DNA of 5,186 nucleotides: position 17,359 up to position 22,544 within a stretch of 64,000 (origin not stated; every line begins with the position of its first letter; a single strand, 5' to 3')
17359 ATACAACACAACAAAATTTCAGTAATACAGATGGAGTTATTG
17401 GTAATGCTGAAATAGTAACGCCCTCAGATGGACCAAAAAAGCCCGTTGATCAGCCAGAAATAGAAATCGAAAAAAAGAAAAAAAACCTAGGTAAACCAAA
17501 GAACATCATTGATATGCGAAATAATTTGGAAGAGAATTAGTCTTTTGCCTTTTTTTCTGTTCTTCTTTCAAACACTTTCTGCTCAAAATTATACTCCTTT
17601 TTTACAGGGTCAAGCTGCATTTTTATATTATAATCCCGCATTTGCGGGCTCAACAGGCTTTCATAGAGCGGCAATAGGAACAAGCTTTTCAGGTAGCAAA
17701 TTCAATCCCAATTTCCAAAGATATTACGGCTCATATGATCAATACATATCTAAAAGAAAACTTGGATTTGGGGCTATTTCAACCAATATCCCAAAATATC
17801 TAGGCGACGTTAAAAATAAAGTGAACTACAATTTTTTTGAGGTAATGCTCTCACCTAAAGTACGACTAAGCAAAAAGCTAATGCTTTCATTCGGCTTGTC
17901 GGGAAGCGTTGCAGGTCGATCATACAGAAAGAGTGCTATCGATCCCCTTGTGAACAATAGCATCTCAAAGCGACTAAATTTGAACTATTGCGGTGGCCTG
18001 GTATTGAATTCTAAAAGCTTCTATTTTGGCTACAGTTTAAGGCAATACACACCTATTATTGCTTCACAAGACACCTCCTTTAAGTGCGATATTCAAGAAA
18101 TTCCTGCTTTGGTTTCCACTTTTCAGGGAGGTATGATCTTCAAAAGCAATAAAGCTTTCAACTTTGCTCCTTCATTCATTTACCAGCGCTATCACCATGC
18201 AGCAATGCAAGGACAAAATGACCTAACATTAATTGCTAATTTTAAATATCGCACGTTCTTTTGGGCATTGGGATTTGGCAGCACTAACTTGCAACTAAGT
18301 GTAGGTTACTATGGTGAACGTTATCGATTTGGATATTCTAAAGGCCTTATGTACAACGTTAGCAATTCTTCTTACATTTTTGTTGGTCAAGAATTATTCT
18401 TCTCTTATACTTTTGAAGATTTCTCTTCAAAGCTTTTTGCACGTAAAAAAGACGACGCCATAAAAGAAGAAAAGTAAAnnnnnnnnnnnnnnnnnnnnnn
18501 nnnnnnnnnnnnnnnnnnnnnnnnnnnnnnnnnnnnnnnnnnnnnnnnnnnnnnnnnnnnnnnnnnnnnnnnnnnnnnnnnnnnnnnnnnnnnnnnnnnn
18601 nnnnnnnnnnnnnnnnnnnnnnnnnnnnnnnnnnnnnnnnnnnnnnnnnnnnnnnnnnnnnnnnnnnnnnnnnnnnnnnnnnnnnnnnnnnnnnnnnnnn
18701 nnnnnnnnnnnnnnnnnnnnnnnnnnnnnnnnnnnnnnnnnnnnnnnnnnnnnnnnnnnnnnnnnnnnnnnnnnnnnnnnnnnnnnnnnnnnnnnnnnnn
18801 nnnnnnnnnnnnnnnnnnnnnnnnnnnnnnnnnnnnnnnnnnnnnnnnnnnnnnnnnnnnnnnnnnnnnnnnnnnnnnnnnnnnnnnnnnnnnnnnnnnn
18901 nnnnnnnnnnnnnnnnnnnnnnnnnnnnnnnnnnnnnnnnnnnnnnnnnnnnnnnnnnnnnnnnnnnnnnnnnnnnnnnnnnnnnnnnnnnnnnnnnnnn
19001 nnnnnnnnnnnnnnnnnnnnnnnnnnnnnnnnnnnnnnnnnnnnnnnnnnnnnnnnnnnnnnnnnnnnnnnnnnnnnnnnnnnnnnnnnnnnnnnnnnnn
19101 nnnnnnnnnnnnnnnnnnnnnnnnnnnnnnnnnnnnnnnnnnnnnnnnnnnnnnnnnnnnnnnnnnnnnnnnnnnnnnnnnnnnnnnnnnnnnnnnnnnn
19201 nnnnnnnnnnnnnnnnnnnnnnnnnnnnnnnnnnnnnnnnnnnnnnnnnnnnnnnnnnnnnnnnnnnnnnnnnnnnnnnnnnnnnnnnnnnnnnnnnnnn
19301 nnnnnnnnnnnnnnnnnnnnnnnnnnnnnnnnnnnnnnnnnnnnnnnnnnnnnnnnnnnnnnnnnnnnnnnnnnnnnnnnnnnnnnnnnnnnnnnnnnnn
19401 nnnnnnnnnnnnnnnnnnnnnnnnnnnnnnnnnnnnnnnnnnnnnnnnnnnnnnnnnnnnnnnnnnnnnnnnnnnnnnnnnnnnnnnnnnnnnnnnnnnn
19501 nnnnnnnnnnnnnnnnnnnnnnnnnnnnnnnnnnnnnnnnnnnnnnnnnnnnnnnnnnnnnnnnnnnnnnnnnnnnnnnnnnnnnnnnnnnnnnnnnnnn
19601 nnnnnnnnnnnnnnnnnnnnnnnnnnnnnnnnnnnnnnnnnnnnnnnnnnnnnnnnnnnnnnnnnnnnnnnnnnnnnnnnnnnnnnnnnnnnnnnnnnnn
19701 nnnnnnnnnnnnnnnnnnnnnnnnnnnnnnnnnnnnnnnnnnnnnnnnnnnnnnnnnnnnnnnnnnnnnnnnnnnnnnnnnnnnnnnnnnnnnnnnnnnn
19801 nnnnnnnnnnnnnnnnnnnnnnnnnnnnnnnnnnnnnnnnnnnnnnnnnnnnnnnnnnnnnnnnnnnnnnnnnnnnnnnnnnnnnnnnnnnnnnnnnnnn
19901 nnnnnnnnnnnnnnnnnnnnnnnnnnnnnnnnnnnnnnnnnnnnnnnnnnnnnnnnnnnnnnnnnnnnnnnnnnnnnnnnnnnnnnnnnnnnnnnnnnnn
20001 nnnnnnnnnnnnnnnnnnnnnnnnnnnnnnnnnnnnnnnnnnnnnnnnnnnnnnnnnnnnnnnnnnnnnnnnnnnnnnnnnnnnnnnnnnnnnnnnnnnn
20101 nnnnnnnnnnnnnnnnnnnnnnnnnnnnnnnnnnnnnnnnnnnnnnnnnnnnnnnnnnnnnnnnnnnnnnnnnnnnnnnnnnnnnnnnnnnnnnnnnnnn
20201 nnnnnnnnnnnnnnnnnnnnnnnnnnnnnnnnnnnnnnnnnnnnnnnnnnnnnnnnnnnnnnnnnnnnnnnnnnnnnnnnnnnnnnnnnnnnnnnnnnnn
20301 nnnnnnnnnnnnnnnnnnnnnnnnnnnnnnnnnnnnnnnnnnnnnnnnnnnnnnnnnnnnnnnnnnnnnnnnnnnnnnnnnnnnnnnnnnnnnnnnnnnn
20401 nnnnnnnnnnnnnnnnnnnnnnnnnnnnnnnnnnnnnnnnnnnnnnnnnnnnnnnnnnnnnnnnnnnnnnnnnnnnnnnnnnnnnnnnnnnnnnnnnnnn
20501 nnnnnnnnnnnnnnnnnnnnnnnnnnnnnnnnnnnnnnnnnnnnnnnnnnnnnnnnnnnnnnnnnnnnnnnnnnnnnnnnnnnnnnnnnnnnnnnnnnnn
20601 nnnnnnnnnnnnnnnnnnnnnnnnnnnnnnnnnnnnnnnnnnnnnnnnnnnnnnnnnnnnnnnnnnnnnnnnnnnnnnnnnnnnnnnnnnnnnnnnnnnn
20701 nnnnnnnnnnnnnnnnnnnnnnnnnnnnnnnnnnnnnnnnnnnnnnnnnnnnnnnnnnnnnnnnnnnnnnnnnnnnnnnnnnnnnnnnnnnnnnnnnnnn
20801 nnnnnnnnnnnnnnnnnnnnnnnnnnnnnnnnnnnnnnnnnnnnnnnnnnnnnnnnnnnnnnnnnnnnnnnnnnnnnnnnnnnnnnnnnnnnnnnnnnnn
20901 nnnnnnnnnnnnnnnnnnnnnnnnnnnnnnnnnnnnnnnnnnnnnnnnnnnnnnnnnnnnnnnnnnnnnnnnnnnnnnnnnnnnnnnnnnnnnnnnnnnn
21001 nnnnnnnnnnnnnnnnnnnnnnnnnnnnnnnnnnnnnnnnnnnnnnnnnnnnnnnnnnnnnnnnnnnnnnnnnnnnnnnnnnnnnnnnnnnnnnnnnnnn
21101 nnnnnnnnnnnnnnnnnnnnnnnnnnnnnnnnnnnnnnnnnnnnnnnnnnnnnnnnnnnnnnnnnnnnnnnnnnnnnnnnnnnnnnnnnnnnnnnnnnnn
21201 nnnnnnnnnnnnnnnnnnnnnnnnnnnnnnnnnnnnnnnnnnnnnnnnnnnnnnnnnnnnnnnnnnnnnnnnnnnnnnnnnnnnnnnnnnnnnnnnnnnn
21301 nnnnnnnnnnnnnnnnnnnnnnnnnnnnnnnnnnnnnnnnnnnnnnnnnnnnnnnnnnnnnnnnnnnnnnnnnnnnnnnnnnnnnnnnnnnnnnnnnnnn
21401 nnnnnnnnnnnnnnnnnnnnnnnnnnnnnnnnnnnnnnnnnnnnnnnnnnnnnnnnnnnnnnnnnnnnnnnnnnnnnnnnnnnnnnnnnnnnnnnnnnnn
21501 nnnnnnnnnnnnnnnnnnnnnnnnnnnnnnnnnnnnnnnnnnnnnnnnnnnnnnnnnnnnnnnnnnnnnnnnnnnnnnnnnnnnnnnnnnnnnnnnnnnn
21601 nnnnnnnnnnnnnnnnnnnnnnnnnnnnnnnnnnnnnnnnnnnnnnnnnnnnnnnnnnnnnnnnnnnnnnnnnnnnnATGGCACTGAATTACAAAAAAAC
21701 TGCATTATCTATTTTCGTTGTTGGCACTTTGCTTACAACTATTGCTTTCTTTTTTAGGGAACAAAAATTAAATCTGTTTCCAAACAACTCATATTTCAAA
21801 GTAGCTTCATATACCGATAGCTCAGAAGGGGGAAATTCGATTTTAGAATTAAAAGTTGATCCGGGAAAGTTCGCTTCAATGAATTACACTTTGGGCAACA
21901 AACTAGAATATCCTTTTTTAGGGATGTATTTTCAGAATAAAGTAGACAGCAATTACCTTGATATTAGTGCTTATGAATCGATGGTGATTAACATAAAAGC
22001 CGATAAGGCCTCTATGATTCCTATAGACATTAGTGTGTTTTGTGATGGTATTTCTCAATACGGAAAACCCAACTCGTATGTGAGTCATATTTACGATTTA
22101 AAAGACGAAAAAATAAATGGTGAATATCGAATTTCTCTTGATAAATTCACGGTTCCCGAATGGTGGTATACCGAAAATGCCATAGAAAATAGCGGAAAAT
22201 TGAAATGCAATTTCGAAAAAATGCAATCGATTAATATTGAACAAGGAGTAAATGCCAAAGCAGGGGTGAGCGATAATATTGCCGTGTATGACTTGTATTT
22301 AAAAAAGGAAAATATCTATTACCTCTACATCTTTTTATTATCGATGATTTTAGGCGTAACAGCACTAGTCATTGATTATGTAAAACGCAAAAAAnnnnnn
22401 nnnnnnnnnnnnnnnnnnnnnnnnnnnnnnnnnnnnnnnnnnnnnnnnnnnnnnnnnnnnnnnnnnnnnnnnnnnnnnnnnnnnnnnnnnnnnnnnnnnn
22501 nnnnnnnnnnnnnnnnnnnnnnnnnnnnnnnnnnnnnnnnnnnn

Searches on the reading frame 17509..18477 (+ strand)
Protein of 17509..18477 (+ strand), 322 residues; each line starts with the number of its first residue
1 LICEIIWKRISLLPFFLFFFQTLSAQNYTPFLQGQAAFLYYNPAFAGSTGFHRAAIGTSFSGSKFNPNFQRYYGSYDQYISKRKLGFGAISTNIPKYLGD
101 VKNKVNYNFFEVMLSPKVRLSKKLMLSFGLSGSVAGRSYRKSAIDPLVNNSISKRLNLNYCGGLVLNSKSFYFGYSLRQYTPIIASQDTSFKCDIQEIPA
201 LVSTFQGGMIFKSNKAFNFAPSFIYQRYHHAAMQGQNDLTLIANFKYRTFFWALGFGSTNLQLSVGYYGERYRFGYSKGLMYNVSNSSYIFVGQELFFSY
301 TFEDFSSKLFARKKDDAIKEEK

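Call 14: search_protein_families(library=pfam, proteins=[window:17509-18477:+])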
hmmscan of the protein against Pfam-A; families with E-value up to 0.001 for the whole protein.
window:17509-18477:+ (322 aa): 1 family
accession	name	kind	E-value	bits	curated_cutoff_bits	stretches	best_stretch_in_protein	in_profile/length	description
PF11751.14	PorP_SprF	-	9e-17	61.9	22.3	1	25-277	3-251/273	Type IX secretion system membrane protein PorP/SprF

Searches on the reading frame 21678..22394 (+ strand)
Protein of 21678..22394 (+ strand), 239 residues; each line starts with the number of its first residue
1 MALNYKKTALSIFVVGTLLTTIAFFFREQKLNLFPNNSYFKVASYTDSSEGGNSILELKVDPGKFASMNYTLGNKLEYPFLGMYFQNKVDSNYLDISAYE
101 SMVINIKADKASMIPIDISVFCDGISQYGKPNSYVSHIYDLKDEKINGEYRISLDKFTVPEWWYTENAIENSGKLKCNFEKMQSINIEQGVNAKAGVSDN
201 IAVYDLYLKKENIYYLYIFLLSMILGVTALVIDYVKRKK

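Call 49: search_protein_families(library=pfam, proteins=[window:21678-22394:+], max_evalue=1)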
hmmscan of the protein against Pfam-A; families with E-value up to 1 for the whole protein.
seq(239 aa): 1 family
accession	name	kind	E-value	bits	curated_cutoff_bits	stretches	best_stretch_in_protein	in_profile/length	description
PF08547.18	CIA30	-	0.057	13.9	24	1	38-112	8-81/157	Complex I intermediate-associated protein 30 (CIA30)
